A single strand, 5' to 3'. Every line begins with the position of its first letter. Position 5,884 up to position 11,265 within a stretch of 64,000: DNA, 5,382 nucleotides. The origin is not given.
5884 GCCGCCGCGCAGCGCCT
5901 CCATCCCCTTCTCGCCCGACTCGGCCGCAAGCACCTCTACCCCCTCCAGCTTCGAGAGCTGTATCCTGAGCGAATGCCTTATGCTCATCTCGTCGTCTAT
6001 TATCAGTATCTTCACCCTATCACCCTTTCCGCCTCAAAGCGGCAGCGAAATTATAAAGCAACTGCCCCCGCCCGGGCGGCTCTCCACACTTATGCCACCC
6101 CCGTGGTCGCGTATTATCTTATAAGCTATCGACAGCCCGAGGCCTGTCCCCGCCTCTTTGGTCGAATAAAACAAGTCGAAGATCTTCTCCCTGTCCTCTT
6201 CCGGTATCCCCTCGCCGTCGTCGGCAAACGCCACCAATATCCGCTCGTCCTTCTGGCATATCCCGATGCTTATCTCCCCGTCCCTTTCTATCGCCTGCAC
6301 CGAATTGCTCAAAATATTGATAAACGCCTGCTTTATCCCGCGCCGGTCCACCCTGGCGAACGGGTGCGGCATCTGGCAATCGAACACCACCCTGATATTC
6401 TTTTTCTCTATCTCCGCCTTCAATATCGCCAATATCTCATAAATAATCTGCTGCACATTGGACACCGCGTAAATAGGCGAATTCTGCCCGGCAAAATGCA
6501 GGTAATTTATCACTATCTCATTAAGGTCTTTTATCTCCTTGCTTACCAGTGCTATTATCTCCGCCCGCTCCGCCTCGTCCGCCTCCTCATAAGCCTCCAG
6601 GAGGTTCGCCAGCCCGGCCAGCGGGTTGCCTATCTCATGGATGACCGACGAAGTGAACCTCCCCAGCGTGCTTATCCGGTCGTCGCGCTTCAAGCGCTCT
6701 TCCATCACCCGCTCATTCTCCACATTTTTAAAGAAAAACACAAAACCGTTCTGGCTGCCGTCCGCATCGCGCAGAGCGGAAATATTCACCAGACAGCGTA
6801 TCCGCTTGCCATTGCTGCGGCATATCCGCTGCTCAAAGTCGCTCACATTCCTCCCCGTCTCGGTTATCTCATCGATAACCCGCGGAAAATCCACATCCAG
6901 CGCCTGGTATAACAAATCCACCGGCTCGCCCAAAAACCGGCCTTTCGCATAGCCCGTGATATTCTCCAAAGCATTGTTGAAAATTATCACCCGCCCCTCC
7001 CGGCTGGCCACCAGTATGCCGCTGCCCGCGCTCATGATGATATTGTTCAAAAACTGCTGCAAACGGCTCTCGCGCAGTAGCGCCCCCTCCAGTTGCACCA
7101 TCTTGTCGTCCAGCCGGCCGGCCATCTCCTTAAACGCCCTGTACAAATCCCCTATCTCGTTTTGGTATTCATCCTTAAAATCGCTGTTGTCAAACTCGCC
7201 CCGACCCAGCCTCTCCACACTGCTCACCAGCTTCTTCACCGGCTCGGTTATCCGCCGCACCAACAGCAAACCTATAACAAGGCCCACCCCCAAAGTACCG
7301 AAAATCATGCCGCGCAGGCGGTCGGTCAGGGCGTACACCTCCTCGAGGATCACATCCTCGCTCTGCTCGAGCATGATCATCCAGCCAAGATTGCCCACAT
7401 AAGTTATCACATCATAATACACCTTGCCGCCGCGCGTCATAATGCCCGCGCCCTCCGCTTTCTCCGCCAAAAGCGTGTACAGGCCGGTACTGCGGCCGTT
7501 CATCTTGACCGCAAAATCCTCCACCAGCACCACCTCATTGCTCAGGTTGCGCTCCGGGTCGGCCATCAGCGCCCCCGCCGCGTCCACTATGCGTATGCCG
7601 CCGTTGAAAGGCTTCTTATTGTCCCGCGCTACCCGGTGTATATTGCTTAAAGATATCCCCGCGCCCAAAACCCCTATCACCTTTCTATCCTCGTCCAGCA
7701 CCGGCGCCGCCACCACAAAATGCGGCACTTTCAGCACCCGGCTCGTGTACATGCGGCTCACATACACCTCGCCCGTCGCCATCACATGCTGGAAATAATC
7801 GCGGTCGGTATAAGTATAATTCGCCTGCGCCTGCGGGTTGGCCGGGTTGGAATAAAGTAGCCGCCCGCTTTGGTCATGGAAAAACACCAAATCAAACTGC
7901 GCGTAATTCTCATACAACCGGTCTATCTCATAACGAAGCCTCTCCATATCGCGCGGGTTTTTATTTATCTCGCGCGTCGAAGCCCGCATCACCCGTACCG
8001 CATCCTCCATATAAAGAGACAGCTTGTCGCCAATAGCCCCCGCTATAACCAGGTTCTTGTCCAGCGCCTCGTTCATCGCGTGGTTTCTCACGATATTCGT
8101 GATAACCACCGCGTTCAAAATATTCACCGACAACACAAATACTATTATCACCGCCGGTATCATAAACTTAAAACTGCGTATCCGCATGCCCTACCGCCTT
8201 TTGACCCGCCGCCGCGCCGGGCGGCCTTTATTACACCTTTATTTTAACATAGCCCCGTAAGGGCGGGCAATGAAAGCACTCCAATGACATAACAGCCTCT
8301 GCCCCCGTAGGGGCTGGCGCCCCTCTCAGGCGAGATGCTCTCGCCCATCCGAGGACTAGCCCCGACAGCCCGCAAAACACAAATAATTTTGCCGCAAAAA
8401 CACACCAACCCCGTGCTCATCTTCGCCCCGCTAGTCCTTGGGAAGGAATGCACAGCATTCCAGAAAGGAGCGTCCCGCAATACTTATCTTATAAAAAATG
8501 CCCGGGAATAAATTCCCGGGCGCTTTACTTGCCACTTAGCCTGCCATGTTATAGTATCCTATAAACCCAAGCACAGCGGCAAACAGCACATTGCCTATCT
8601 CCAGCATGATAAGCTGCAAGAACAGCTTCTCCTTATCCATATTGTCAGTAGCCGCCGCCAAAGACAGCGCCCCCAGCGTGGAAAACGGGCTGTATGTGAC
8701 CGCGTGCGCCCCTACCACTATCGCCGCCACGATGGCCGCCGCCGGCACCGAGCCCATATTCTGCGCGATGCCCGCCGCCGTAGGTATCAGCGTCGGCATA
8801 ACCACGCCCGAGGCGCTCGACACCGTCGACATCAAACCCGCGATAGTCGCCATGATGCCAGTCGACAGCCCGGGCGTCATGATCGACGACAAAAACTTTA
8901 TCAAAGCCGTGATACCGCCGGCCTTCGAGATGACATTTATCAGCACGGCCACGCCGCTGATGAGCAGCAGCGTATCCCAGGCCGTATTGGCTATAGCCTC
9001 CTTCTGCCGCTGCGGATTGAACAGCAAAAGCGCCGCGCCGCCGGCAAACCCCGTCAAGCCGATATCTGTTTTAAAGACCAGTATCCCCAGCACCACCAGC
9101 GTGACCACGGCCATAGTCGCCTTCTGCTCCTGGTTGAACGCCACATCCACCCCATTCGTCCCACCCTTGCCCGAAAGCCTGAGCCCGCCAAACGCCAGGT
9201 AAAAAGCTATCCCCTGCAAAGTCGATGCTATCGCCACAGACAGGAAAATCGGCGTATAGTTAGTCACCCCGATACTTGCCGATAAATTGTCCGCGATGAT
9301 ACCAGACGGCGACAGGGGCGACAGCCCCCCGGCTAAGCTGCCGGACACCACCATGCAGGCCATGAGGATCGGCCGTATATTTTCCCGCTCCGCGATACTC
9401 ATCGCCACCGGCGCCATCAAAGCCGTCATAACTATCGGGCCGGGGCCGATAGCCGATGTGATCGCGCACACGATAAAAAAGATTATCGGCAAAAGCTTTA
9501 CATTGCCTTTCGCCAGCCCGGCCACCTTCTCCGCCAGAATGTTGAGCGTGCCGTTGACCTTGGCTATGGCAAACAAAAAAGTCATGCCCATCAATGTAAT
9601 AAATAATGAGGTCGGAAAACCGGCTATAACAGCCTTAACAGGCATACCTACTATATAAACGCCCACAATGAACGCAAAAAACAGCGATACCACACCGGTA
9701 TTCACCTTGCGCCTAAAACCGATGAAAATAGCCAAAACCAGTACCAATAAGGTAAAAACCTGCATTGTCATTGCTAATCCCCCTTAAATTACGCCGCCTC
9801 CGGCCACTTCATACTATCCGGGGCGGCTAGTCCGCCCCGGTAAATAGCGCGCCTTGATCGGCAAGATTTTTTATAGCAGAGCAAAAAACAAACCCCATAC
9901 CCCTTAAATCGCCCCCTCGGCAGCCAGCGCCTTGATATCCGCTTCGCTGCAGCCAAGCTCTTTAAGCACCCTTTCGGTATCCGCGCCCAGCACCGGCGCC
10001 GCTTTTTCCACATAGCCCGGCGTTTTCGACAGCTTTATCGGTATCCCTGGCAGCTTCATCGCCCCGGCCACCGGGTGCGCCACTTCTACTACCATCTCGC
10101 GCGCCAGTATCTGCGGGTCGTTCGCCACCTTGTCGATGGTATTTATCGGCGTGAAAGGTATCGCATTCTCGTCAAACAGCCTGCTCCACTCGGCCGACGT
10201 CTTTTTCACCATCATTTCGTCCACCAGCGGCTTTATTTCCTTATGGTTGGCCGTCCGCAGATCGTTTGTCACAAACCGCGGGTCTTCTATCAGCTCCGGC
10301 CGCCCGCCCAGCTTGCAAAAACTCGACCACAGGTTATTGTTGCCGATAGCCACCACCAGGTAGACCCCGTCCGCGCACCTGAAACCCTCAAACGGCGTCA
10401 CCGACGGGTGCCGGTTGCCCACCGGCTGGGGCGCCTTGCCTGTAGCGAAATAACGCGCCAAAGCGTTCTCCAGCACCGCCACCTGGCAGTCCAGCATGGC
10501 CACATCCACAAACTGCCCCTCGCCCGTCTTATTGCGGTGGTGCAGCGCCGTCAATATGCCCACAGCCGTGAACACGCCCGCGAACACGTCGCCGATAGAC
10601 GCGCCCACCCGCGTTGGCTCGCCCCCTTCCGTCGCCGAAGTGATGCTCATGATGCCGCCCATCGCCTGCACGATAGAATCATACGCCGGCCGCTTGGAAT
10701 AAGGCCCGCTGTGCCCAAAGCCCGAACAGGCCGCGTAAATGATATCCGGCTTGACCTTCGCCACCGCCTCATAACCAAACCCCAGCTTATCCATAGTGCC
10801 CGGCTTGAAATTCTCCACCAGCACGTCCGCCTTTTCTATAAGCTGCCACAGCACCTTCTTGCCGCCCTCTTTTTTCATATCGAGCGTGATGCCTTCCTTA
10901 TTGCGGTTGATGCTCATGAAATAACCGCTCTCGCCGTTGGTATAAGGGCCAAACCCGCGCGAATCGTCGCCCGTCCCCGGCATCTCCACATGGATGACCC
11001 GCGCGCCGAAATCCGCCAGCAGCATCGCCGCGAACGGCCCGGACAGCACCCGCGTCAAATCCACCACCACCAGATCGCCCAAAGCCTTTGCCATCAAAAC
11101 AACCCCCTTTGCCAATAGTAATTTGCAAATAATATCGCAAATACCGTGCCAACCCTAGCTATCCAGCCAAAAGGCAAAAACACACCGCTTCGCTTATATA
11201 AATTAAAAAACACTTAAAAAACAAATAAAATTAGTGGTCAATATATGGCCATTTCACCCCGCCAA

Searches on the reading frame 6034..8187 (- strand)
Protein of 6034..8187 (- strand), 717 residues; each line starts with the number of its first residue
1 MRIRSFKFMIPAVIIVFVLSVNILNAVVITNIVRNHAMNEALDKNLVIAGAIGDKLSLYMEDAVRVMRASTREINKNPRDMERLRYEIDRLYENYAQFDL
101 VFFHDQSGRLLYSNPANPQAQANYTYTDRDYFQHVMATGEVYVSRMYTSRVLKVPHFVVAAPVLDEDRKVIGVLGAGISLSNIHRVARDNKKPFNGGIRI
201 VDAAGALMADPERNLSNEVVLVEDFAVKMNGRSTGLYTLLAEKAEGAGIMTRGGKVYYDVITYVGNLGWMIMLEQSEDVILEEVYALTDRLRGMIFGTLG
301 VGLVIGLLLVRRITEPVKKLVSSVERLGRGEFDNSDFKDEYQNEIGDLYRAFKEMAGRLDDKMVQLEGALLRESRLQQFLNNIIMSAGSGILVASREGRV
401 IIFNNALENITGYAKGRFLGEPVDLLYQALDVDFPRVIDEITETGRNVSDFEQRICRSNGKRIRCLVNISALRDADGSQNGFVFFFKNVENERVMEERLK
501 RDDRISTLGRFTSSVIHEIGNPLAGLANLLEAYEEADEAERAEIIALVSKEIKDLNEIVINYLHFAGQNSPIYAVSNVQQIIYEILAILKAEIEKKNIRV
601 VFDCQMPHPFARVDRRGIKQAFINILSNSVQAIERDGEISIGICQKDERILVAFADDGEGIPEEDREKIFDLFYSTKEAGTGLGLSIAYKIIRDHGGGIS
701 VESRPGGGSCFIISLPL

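Call 38: search_protein_families(library=pfam, proteins=[window:6034-8187:-], max_evalue=0.00001)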
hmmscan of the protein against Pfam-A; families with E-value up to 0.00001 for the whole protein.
window:6034-8187:- (717 aa): 9 families
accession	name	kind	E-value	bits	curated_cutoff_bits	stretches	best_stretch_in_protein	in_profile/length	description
PF02743.24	dCache_1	-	6.2e-27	95.1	45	1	38-271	4-237/240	Cache domain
PF02518.31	HATPase_c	-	2.8e-25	89.3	26.4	1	614-717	2-109/111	Histidine kinase-, DNA gyrase B-, and HSP90-like ATPase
PF13426.13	PAS_9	-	1.6e-13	51.2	27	1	390-489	3-101/103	PAS domain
PF00989.32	PAS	-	6e-12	46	22.6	1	379-487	2-111/113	PAS fold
PF00672.30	HAMP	-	2.7e-10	40.8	25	1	308-360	1-52/53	HAMP domain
PF08448.16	PAS_4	-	1.2e-08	35.5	23.1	0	388-491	5-107/110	PAS fold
PF22673.2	MCP-like_PDC_1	-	5e-08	33.8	27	1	119-184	47-112/113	Methyl-accepting chemotaxis protein-like, first PDC sensor domain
PF00512.31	HisKA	-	2.1e-06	28.1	26.9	1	508-566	2-61/66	His Kinase A (phospho-acceptor) domain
PF08447.18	PAS_3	-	4.7e-06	27.2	25.6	0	402-478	3-81/89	PAS fold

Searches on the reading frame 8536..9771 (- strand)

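Call 38: search_protein_families(library=pfam, proteins=[window:8536-9771:-], max_evalue=0.00001)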
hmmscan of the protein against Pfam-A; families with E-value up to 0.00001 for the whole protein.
window:8536-9771:- (411 aa): 2 families
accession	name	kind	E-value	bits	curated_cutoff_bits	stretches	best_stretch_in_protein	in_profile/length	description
PF07158.17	MatC_N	-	9.1e-36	123.6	23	1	1-149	1-149/149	Dicarboxylate carrier protein MatC N-terminus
PF03600.22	CitMHS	-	1.4e-23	84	31.9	1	16-354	6-336/336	Citrate transporter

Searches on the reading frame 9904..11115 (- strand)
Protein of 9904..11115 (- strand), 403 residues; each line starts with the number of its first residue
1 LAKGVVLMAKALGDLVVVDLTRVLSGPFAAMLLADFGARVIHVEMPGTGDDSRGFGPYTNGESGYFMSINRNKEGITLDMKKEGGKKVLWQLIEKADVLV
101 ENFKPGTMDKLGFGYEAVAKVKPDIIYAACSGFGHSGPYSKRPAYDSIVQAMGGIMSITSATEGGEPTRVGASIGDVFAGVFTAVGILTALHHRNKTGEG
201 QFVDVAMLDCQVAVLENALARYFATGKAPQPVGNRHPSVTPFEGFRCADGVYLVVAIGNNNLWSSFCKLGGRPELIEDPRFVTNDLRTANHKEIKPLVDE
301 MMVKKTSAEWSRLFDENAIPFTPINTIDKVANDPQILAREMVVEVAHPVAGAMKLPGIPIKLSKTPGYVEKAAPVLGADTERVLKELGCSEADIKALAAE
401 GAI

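Call 38: search_protein_families(library=pfam, proteins=[window:9904-11115:-], max_evalue=0.00001)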
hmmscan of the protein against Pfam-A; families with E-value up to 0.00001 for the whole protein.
window:9904-11115:- (403 aa): 1 family
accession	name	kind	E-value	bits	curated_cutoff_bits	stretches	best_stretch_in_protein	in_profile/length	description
PF02515.22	CoA_transf_3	-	1.3e-132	442.9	23.3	1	12-380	1-366/366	CoA-transferase family III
